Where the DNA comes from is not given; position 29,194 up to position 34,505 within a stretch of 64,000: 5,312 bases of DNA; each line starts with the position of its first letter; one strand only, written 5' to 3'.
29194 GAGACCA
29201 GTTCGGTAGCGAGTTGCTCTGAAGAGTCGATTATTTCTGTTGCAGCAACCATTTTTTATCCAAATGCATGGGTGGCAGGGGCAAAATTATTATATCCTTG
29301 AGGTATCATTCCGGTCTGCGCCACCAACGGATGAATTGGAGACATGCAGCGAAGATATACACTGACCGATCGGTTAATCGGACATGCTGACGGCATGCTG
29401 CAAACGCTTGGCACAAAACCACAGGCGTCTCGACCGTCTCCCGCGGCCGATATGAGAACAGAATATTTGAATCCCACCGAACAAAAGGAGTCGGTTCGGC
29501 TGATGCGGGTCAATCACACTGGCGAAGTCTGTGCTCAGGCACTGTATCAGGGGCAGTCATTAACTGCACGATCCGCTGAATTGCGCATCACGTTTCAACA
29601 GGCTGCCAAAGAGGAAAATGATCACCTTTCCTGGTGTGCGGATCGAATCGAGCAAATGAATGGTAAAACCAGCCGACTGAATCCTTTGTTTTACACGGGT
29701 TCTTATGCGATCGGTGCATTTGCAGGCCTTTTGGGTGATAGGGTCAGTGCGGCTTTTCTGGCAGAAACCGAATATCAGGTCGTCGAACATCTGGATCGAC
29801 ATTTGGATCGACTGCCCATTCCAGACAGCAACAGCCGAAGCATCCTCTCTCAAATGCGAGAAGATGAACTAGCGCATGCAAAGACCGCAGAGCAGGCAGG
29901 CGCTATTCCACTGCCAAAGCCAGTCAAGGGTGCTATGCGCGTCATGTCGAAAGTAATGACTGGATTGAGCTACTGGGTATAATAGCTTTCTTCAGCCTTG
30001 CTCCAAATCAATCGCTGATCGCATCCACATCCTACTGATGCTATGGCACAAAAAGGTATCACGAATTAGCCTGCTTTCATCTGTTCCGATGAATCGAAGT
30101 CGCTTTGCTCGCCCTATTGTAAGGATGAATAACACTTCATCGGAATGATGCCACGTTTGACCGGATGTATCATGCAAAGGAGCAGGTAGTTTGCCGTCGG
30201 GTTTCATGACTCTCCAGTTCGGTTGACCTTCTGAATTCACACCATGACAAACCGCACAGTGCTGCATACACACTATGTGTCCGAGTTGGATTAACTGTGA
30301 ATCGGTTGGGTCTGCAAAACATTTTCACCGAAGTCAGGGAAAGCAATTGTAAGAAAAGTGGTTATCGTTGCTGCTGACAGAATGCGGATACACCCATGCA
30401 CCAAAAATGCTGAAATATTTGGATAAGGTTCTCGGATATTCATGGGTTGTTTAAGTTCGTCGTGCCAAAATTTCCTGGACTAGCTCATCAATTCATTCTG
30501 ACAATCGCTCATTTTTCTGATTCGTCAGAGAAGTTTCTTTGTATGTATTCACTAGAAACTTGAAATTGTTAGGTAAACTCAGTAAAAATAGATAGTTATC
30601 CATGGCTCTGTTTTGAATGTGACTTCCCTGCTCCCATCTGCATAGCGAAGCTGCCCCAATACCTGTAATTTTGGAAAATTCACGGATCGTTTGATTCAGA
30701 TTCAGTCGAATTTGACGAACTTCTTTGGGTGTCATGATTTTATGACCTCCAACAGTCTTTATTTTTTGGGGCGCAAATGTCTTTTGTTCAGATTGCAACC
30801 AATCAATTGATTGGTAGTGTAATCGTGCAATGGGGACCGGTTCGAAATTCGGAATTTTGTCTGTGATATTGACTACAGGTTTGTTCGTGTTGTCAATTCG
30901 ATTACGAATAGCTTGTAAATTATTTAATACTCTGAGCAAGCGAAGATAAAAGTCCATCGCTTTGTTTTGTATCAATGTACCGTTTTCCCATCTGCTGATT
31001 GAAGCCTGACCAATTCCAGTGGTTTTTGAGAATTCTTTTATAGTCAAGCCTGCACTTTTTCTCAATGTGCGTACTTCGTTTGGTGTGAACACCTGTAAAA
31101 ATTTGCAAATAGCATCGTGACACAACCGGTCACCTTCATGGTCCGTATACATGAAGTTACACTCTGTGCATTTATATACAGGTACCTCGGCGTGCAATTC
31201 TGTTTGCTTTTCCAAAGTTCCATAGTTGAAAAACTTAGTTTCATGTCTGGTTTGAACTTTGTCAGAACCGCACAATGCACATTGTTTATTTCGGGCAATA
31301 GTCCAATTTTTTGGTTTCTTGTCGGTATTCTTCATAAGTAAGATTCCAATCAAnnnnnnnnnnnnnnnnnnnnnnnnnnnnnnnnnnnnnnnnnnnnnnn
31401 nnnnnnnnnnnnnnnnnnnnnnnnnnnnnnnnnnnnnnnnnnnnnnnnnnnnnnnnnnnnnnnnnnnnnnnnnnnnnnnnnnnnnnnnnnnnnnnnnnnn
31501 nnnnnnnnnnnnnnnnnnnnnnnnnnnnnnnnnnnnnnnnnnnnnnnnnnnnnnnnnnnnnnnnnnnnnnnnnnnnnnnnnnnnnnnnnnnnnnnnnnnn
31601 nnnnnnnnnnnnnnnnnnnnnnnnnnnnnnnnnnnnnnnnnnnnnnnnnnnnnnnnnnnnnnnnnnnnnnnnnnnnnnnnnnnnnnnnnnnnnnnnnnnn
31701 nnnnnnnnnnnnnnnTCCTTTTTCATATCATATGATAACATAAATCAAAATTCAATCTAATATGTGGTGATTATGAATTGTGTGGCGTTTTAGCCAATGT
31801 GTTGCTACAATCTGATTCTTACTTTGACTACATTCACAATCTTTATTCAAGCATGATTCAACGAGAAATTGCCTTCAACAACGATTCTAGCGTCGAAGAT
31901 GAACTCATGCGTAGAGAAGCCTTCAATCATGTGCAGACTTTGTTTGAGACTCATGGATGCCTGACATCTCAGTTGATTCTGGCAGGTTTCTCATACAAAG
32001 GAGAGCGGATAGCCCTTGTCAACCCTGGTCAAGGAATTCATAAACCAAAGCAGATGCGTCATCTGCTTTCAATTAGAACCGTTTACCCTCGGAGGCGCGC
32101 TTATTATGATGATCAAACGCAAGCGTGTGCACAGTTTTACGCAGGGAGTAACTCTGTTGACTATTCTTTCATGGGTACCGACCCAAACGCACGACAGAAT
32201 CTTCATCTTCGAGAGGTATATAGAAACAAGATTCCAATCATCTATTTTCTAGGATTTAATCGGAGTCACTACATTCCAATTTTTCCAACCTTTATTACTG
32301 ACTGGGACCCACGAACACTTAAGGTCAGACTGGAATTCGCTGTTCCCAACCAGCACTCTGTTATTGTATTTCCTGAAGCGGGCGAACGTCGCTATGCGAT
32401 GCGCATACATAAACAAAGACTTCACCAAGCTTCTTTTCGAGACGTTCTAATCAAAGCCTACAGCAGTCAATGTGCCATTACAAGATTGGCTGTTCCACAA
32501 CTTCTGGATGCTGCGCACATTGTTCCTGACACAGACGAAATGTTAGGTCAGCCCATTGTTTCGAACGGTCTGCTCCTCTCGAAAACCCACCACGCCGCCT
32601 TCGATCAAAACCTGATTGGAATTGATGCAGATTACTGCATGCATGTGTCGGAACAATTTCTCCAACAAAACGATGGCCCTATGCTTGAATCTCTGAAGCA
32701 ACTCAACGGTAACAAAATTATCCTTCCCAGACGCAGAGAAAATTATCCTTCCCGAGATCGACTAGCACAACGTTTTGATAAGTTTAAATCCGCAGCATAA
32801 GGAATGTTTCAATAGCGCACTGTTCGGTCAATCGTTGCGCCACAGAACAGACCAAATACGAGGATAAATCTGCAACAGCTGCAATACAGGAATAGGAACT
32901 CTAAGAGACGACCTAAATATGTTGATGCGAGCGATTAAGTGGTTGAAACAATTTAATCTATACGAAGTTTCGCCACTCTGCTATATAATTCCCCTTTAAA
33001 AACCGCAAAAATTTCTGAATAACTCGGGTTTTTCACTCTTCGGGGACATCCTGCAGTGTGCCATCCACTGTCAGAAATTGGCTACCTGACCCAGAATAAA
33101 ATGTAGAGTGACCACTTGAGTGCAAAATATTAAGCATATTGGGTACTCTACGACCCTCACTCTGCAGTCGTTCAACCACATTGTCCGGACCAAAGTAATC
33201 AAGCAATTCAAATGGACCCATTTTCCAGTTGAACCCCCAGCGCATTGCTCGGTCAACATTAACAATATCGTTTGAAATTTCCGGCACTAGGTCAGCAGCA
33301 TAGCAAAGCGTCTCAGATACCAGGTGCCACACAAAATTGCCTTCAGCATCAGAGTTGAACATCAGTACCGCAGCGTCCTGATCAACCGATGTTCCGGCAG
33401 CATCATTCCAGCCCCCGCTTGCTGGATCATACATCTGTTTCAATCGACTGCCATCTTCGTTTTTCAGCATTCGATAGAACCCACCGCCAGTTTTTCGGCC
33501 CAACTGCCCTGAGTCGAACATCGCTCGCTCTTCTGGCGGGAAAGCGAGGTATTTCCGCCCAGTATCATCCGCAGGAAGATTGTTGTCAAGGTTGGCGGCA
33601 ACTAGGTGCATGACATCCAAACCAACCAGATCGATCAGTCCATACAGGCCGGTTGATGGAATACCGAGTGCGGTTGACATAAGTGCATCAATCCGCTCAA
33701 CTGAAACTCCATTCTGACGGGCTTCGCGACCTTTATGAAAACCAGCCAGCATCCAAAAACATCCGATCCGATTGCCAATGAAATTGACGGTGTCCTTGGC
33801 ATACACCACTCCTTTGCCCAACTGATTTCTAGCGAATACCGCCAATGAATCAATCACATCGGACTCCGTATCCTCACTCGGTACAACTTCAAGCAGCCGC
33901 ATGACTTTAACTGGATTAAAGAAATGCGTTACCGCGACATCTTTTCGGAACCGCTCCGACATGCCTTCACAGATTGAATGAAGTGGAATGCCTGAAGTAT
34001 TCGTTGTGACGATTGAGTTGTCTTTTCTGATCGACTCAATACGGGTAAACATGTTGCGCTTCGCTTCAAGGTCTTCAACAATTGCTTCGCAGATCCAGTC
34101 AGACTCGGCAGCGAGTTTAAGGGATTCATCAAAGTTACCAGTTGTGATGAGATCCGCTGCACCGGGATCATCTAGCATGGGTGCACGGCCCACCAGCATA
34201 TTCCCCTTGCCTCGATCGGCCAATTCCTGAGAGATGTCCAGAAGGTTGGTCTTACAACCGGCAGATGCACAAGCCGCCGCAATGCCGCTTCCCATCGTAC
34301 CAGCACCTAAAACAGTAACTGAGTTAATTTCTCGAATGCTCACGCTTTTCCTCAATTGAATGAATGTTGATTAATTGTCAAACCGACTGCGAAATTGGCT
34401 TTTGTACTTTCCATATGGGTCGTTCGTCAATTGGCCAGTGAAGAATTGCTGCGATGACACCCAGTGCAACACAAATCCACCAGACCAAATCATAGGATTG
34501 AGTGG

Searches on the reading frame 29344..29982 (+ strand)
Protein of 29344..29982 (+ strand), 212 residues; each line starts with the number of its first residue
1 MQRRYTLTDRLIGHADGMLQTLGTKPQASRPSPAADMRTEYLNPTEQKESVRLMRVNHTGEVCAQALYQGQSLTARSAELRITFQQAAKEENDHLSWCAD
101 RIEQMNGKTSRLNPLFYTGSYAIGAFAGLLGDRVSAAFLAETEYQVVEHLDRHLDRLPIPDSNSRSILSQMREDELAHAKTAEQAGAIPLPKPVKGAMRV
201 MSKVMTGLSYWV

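Call 8: search_protein_families(library=pfam, proteins=[window:29344-29982:+], max_evalue=0.0001)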
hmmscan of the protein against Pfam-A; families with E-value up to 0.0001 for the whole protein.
window:29344-29982:+ (212 aa): 2 families
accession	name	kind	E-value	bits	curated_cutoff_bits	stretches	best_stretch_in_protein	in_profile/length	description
PF03232.19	COQ7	-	9.7e-42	142.9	23.5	1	51-208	4-168/169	Ubiquinone biosynthesis protein COQ7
PF02915.23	Rubrerythrin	-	3.3e-05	24.7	22.8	1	57-183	6-134/137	Rubrerythrin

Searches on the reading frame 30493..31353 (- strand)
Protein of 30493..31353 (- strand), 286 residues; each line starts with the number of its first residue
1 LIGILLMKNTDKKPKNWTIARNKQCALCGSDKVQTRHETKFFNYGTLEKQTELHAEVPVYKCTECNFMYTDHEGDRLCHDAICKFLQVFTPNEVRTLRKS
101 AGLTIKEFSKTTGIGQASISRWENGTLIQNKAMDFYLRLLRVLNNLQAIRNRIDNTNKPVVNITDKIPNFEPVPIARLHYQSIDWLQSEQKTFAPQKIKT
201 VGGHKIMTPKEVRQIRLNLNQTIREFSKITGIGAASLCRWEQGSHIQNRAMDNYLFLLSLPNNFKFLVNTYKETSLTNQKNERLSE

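Call 8: search_protein_families(library=pfam, proteins=[window:30493-31353:-], max_evalue=0.0001)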
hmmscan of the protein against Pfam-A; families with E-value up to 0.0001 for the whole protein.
window:30493-31353:- (286 aa): 6 families
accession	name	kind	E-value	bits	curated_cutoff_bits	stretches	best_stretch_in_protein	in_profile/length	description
PF15731.11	MqsA_antitoxin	-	5.2e-13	49.7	30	1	24-143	2-120/131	Antitoxin component of bacterial toxin-antitoxin system, MqsA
PF01381.28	HTH_3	-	9.5e-13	48.4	23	1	94-144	1-49/55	Helix-turn-helix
PF12844.13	HTH_19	-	2.1e-10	40.8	30.2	1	94-136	4-45/64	Helix-turn-helix domain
PF13560.12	HTH_31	-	1.5e-09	38.5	27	1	93-143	5-54/64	Helix-turn-helix domain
PF22495.2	HTH_92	-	2.8e-05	23.8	27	0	95-129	1-35/45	RsaL-like HTH domain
PF13443.12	HTH_26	-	7.8e-05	23.3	22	0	97-126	5-34/63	Cro/C1-type HTH DNA-binding domain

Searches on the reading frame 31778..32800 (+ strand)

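Call 8: search_protein_families(library=pfam, proteins=[window:31778-32800:+], max_evalue=0.0001)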
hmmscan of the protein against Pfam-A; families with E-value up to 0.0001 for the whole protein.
window:31778-32800:+ (340 aa): 1 family
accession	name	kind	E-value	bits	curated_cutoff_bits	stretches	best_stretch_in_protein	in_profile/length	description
PF13391.12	HNH_2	-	1.5e-12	47.6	21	1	232-283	1-66/66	HNH endonuclease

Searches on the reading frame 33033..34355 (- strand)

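Call 8: search_protein_families(library=pfam, proteins=[window:33033-34355:-], max_evalue=0.0001)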
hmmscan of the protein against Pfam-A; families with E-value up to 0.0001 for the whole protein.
window:33033-34355:- (440 aa): 2 families
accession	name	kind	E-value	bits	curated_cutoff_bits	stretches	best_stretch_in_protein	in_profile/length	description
PF02737.24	3HCDH_N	-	8.6e-45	153.3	22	1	13-189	2-180/180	3-hydroxyacyl-CoA dehydrogenase, NAD binding domain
PF00725.27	3HCDH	-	2.6e-22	79.6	22.1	2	192-295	2-96/97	3-hydroxyacyl-CoA dehydrogenase, C-terminal domain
